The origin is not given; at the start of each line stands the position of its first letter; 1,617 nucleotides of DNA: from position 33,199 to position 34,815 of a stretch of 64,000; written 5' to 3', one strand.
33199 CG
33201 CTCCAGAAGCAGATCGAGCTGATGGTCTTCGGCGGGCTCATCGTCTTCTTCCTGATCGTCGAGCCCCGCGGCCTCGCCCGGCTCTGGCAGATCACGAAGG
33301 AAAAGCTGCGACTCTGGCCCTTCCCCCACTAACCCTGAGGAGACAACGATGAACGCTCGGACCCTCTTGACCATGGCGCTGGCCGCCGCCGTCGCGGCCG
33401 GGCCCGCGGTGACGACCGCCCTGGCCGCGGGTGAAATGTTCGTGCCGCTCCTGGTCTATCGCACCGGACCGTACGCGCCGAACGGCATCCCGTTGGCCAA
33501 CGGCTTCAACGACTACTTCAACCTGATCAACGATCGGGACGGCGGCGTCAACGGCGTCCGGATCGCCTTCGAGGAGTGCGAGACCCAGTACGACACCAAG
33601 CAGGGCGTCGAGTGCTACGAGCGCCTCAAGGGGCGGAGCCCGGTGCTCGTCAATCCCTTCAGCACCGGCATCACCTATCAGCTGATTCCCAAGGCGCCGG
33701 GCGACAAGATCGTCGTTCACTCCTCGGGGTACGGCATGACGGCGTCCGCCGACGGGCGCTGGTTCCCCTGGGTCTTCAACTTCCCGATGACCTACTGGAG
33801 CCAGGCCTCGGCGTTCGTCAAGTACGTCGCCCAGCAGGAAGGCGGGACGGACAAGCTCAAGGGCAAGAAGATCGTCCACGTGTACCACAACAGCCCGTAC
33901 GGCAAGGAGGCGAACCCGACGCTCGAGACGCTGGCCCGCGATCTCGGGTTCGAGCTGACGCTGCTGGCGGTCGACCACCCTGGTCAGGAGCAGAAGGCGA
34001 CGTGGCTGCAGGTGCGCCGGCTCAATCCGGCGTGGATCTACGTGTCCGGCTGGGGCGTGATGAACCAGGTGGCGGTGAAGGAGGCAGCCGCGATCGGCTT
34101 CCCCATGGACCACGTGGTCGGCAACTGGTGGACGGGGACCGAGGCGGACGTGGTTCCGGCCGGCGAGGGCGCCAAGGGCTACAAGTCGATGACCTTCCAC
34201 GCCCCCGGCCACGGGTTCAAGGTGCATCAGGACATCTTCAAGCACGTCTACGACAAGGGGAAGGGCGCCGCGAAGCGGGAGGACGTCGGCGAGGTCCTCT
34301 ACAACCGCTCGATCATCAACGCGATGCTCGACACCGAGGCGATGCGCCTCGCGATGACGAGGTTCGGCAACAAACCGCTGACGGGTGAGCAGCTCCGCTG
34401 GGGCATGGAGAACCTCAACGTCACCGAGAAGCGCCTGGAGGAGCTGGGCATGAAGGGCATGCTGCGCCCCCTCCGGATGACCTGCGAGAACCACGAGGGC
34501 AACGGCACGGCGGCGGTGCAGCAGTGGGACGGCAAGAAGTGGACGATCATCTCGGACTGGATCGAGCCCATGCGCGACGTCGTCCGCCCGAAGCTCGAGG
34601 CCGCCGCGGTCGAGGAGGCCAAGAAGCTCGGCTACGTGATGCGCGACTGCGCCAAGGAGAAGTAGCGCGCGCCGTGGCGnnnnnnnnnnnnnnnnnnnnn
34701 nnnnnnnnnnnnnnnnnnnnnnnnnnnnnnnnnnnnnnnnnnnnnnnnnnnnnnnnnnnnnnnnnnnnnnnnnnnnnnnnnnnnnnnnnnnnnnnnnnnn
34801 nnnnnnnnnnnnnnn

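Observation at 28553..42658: Tandemly duplicated 'acyl-CoA ligase + Liv-type ABC importer' cassettes with permuted gene order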

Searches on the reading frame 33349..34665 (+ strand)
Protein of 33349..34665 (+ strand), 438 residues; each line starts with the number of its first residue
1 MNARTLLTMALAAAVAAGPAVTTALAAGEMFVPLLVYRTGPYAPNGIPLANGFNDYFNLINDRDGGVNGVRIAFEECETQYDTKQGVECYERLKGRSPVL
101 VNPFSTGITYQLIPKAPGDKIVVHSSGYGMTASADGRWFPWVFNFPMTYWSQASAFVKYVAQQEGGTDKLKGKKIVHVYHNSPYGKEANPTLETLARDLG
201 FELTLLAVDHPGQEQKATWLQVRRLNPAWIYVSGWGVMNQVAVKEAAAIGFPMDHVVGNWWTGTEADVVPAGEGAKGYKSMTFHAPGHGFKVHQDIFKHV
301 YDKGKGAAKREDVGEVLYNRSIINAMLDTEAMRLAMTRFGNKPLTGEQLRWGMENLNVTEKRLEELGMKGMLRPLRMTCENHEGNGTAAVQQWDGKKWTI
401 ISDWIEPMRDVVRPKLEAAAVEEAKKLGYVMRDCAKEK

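Call 4: search_protein_families(library=ncbifam, proteins=[window:33349-34665:+])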
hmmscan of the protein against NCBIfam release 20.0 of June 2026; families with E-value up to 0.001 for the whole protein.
window:33349-34665:+ (438 aa): 0 families

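Call 5: search_protein_families(library=pfam, proteins=[window:33349-34665:+])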
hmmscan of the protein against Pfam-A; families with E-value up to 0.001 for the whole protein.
window:33349-34665:+ (438 aa): 1 family
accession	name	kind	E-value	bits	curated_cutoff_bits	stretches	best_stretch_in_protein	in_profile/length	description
PF13458.12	Peripla_BP_6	-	8.5e-45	154.3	31.7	1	32-395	4-341/343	Periplasmic binding protein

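Call 11: search_solved_structures(query=window:33349-34665:+, max_evalue=0.001)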
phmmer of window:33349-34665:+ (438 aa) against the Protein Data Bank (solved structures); distinct sequences matched with E-value up to 0.001: 2.
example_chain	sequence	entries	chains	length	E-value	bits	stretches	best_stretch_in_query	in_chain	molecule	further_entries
4ru0_A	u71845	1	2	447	1.1e-121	410.1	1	13-435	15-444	Putative branched-chain amino acid ABC transporter, periplasmic branched-chain amino acid-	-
3lkb_A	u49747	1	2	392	1.4e-10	44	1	39-350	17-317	Probable branched-chain amino acid ABC transporter, amino acid binding protein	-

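Call 14: find_encoding_contigs(protein=window:33349-34665:+, flank=10000, max_places=6)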
Protein window:33349-34665:+ (438 aa): 13 contigs read that carry it; 6 places shown.
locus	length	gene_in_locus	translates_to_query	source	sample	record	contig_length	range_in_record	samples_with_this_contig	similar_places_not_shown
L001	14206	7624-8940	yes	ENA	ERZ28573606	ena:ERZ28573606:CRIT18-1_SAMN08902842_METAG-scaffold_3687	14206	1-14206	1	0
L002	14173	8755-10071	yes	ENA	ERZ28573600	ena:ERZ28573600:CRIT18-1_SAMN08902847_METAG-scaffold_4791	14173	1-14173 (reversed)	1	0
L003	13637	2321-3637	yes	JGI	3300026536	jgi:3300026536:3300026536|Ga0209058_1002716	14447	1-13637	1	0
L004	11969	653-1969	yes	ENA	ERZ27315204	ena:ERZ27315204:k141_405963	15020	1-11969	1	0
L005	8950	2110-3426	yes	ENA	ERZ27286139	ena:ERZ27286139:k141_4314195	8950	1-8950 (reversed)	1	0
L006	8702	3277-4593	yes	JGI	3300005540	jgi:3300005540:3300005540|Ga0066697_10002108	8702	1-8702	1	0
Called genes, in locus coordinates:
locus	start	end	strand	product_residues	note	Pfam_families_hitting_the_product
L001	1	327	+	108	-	?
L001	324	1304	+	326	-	PF02653:BPD_transp_2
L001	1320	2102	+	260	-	PF00378:ECH_1, PF16113:ECH_2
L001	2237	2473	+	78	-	-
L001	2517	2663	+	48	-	-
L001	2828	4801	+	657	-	PF00501:AMP-binding, PF23562:AMP-binding_C_3 (weak)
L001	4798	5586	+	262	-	PF00005:ABC_tran, PF13304:AAA_21 (faint), PF12399:BCA_ABC_TP_C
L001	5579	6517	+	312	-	PF02653:BPD_transp_2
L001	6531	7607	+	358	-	PF02653:BPD_transp_2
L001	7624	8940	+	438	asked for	PF13458:Peripla_BP_6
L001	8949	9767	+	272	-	PF00005:ABC_tran, PF13304:AAA_21 (weak)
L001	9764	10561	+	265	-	PF00005:ABC_tran, PF12399:BCA_ABC_TP_C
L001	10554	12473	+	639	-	PF00501:AMP-binding, PF23562:AMP-binding_C_3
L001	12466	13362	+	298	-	PF02653:BPD_transp_2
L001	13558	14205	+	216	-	?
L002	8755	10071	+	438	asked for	PF13458:Peripla_BP_6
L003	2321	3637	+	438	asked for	PF13458:Peripla_BP_6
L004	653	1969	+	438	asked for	PF13458:Peripla_BP_6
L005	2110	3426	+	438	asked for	PF13458:Peripla_BP_6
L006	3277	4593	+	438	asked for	PF13458:Peripla_BP_6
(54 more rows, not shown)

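Call 28: search_dna_similar(query=window:33349-34665:+, collection=plasmids, mode=protein, max_rows=25, max_evalue=1e-30)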
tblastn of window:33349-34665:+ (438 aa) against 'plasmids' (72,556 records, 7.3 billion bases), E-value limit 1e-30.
Records with a match: 188; places in all: 238; records where one place covers at least 80% of the query: 187.
Best place of each record, by identity: <60% 188.
By first word of the organism name: Rhizobium 70; Agrobacterium 35; Pseudosulfitobacter 21; Sinorhizobium 7; Shinella 7; Sulfitobacter 7; Aminobacter 6; Roseibium 3; Roseovarius 2; Allorhizobium 2; and 23 more.
By predicted mobility (MOB-suite, as given by PLSDB): conjugative 90; non-mobilizable 90; mobilizable 8.
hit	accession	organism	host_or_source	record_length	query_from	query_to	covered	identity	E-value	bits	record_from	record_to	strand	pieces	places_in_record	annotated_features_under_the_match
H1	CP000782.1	Xanthobacter autotrophicus Py2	-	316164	31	437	93%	52.4%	2e-138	445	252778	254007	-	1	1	conserved hypothetical protein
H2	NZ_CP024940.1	Paraburkholderia hospita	soil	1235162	28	437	94%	48.0%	7e-125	406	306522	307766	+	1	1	record has no annotation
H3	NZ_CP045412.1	Roseovarius sp. THAF8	pure culture,Surface of a polyethylene ...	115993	29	432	92%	48.5%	3e-124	404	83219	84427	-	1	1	ABC transporter substrate-binding protein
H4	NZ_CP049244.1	Allorhizobium pseudoryzae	cell culture,soil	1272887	29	414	88%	50.8%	1e-127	414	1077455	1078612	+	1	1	none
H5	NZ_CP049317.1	Caballeronia sp. SBC2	whole organism,soil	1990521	28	437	94%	47.7%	3e-124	404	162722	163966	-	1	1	none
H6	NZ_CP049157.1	Caballeronia sp. SBC1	whole organism,soil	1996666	28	437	94%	47.7%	3e-124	404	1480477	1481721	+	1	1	none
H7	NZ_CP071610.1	Rhizobium binae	lentil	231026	29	435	93%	47.7%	4e-120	392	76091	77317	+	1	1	ABC transporter substrate-binding protein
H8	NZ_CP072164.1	Rhizobium sp. B21/90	Himalayan blackberry,cell culture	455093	29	432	92%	48.0%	7e-121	394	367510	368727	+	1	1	ABC transporter substrate-binding protein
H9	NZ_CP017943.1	Phyllobacterium zundukense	Oxytropis triphylla,cell culture,root ...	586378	29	436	93%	47.3%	1e-118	388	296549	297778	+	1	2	ABC transporter substrate-binding protein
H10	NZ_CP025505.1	Rhizobium leguminosarum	Pisum sativum,pea nodule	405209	29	435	93%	47.4%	9e-121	394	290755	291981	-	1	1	ABC transporter substrate-binding protein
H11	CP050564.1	Rhizobium leguminosarum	Lathyrus sativus,cell culture,root ...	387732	29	435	93%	47.4%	2e-120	393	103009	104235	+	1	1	ABC transporter substrate-binding protein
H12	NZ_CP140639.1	Rhizobium indigoferae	Indigofera amblyantha,Pure culture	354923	29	435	93%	47.4%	4e-120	392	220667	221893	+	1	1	ABC transporter substrate-binding protein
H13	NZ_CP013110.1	Sinorhizobium americanum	Vachellia farnesiana,cell culture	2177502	29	434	93%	47.5%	1e-119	391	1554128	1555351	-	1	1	record has no annotation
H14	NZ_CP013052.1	Sinorhizobium americanum CCGM7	Phaseolus vulgaris,root nodules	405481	29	434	93%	47.5%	5e-119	389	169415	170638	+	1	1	ABC transporter substrate-binding protein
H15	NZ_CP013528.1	Rhizobium phaseoli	Phaseolus vulgaris,Whole ...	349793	29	434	93%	47.5%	7e-119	389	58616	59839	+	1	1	ABC transporter substrate-binding protein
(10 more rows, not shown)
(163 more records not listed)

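Call 29: get_annotated_region(hit=H10, flank=9000)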
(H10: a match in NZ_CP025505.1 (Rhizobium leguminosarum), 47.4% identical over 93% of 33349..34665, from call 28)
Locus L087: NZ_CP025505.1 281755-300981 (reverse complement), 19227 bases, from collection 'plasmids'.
description: Rhizobium leguminosarum bv. viciae strain UPM791 plasmid pRlvC, complete sequence
organism: Rhizobium leguminosarum (NCBI taxid 387)
taxonomy: Bacteria; Pseudomonadota; Alphaproteobacteria; Hyphomicrobiales; Rhizobiaceae; Rhizobium; Rhizobium leguminosarum
host: -; source: Pisum sativum,pea nodule; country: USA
typing (MOB-suite, as given by PLSDB): conjugative; replicon rep_cluster_471; relaxase MOBQ; mating-pair formation MPF_T
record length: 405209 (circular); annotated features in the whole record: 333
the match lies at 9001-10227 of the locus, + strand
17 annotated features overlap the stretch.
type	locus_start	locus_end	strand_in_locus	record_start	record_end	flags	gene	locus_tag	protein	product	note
CDS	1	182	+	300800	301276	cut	-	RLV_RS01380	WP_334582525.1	phage tail protein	-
CDS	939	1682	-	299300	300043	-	-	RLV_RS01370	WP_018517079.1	LuxR family transcriptional regulator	-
CDS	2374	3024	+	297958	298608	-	-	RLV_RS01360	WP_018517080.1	outer membrane protein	-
CDS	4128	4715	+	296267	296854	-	msuE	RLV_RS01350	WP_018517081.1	FMN reductase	-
CDS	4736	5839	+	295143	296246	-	sfnG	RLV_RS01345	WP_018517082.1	dimethylsulfone monooxygenase SfnG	GO:0006790 - sulfur compound metabolic process [Evidence IEA]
CDS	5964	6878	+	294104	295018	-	-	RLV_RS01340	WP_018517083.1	ABC transporter ATP-binding protein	-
CDS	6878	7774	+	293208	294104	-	-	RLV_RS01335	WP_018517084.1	branched-chain amino acid ABC transporter permease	-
CDS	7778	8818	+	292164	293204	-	-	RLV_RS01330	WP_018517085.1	branched-chain amino acid ABC transporter permease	GO:0015803 - branched-chain amino acid transport [Evidence IEA]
CDS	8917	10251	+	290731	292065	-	-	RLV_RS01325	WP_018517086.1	ABC transporter substrate-binding protein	-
CDS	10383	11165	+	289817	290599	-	-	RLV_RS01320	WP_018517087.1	ABC transporter ATP-binding protein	-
CDS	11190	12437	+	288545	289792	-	-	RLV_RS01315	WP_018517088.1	SfnB family sulfur acquisition oxidoreductase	GO:0006790 - sulfur compound metabolic process [Evidence IEA]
CDS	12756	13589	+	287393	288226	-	-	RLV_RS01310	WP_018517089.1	nodulation protein NodO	-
CDS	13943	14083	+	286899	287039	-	-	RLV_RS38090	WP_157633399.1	hypothetical protein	-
CDS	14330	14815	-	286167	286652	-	-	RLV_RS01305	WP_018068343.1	MaoC family dehydratase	-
CDS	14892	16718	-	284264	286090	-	glmS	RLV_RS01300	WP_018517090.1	glutamine--fructose-6-phosphate transaminase (isomerizing)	GO:0006040 - amino sugar metabolic process [Evidence IEA]; GO:0009252 - peptidoglycan biosynthetic process [Evidence ...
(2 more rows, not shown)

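Call 32: get_annotated_region(hit=H3, flank=9000)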
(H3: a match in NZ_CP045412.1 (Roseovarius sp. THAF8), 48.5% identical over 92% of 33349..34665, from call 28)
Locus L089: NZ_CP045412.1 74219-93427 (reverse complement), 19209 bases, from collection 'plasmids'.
description: Roseovarius sp. THAF8 plasmid pTHAF8_b, complete sequence
organism: Roseovarius sp. THAF8 (NCBI taxid 2587846)
taxonomy: Bacteria; Pseudomonadota; Alphaproteobacteria; Rhodobacterales; Roseobacteraceae; Roseovarius; Roseovarius sp. THAF8
host: -; source: pure culture,Surface of a polyethylene microplastic particle present in tank 6 of a marine aquarium ...; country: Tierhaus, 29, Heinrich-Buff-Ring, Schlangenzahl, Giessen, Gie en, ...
typing (MOB-suite, as given by PLSDB): non-mobilizable; replicon rep_cluster_599
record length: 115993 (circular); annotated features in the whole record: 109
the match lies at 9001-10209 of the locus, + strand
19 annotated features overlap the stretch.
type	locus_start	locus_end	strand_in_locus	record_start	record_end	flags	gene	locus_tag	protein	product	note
CDS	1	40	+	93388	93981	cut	-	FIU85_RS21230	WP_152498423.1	TetR/AcrR family transcriptional regulator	GO:0006355 - regulation of DNA-templated transcription [Evidence IEA]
CDS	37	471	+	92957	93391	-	-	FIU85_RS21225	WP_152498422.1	cobalamin-dependent protein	-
CDS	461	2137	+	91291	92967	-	-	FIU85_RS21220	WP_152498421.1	acyl-CoA mutase large subunit family protein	-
CDS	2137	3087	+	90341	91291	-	meaB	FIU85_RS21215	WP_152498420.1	methylmalonyl Co-A mutase-associated GTPase MeaB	GO:1903826 - L-arginine transmembrane transport [Evidence IEA]; GO:0015819 - lysine transport [Evidence IEA]; ...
CDS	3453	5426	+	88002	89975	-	-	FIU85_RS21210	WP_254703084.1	AMP-binding protein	-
CDS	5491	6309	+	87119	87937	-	-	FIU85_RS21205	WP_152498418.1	ABC transporter ATP-binding protein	-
CDS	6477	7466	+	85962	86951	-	-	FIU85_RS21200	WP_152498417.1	branched-chain amino acid ABC transporter permease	GO:0015803 - branched-chain amino acid transport [Evidence IEA]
CDS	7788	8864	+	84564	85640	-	-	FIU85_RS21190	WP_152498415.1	branched-chain amino acid ABC transporter permease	GO:0015803 - branched-chain amino acid transport [Evidence IEA]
CDS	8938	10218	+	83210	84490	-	-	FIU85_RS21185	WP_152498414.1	ABC transporter substrate-binding protein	-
CDS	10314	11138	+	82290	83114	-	-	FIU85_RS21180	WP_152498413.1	ABC transporter ATP-binding protein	-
CDS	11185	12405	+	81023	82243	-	-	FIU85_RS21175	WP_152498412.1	AMP-binding protein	-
CDS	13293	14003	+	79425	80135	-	-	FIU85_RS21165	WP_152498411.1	IS6 family transposase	-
CDS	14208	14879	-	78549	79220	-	-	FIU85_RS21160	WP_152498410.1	type 1 glutamine amidotransferase domain-containing protein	-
CDS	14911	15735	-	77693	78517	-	-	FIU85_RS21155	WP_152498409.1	aldo/keto reductase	-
CDS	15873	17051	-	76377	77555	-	-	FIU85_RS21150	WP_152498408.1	MFS transporter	GO:0055085 - transmembrane transport [Evidence IEA]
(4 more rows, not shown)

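Call 65: search_solved_structures(query=A3, max_evalue=0.01)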
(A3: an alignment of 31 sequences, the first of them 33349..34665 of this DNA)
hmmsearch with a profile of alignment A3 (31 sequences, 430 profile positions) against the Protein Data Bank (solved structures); distinct sequences matched with E-value up to 0.01: 15.
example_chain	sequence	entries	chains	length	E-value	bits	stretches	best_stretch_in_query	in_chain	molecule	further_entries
4ru0_A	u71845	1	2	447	8e-169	565.4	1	7-429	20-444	Putative branched-chain amino acid ABC transporter, periplasmic branched-chain amino acid-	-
3lkb_A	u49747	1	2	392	3e-29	105.5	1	28-399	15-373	Probable branched-chain amino acid ABC transporter, amino acid binding protein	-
4n03_A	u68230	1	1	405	3.9e-15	59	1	19-237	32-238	ABC-type branched-chain amino acid transport systems periplasmic component-like protein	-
3eaf_A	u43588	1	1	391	2.4e-08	36.6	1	22-226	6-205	ABC transporter, substrate binding protein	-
3sg0_A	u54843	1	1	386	4.2e-08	35.8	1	3-246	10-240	Extracellular ligand-binding receptor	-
4n0q_A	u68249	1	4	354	4.5e-08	35.7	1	14-229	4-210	Leu/Ile/Val-binding protein homolog 3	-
3lop_A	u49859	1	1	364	6.8e-07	31.8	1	30-200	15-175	Substrate binding periplasmic protein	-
4dqd_A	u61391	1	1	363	8e-07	31.6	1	58-246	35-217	Extracellular ligand-binding receptor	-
4evq_A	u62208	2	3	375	6.6e-06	28.6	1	16-241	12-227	Putative ABC transporter subunit, substrate-binding component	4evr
2lbp_A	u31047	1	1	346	2e-05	27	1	22-274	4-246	LEUCINE-BINDING PROTEIN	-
4m88_A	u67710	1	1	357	2.1e-05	26.9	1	23-192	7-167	Extracellular ligand-binding receptor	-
1usg_A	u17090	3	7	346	8.9e-05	24.9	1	22-274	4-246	LEUCINE-SPECIFIC BINDING PROTEIN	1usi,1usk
4obb_A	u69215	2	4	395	0.00022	23.5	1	8-246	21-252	Amino acid/amide ABC transporter substrate-binding protein, HAAT family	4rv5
4nqr_A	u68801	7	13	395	0.00028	23.2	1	8-245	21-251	Amino acid/amide ABC transporter substrate-binding protein, HAAT family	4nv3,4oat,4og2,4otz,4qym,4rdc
4q6w_A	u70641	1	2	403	0.00034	22.9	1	3-118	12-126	Putative leu/ile/val-binding protein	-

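Call 70: search_solved_structures(query=L087:8917-10251:+, max_evalue=1e-20, show_alignments=1)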
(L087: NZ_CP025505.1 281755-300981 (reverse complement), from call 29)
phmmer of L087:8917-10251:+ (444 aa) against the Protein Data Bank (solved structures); distinct sequences matched with E-value up to 1e-20: 1.
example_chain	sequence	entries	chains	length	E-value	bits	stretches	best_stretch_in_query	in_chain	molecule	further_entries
4ru0_A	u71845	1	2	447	2.2e-148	498.1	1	11-437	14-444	Putative branched-chain amino acid ABC transporter, periplasmic branched-chain amino acid-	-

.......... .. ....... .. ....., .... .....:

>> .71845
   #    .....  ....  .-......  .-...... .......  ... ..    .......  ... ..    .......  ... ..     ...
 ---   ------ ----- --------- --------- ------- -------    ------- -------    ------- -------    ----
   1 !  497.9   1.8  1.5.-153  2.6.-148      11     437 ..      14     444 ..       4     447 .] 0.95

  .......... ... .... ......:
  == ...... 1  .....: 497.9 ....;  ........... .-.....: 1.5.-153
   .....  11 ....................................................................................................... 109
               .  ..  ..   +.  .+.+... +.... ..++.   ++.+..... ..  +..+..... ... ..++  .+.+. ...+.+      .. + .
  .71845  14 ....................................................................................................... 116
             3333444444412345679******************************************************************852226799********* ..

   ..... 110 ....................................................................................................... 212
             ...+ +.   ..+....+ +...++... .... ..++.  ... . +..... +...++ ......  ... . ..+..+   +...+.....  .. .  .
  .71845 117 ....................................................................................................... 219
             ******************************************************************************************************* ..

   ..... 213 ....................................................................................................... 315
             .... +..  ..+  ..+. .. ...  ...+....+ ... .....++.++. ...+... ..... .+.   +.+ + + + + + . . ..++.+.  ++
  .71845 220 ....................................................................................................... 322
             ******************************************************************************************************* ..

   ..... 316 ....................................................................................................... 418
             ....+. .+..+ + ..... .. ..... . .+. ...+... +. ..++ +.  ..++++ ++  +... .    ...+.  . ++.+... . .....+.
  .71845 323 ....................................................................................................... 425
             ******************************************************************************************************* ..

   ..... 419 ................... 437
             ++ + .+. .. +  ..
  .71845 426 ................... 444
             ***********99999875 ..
